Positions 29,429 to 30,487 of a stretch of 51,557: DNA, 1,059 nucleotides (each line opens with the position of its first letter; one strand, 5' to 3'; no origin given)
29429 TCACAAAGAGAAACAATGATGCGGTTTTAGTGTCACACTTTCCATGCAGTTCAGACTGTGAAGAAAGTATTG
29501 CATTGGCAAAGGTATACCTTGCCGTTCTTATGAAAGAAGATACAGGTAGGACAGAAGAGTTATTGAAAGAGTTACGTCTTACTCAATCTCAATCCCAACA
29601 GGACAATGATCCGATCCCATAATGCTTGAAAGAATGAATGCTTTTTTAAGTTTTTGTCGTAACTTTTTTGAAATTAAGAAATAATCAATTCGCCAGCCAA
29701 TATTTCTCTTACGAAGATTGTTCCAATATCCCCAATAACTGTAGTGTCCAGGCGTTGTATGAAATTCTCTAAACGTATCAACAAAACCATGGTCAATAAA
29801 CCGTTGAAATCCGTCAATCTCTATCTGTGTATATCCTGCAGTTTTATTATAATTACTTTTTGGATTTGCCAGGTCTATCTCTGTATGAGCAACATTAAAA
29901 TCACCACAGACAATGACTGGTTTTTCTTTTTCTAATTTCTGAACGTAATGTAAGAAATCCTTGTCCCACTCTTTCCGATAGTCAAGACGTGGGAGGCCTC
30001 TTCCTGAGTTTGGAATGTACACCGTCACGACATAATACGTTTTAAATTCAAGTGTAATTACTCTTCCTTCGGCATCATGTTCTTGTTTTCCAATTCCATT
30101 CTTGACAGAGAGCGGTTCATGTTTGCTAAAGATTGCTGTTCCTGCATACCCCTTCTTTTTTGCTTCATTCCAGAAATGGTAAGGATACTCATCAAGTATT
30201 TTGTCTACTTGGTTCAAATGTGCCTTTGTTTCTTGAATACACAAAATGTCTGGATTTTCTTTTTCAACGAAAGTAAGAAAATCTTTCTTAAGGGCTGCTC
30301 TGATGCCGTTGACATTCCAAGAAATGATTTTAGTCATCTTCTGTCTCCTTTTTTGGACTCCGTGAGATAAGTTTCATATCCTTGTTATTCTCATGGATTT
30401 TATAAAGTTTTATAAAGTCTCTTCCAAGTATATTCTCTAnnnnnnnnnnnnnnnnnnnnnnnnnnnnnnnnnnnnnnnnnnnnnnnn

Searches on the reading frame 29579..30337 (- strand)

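Call 7: search_protein_families(library=pfam, proteins=[window:29579-30337:-], max_evalue=0.01)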
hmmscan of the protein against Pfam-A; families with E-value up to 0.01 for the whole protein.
window:29579-30337:- (252 aa): 3 families
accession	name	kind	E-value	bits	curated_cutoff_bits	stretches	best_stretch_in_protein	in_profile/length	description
PF03372.29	Exo_endo_phos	-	3.3e-37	128.7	24.5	1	5-244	1-225/225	Endonuclease/Exonuclease/phosphatase family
PF14529.12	Exo_endo_phos_2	-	8.4e-06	26.1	27.4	1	102-247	2-116/117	Endonuclease-reverse transcriptase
PF22669.2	Exo_endo_phos2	-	0.0038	17.3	27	0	132-248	162-286/288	Endonuclease/Exonuclease/phosphatase family 2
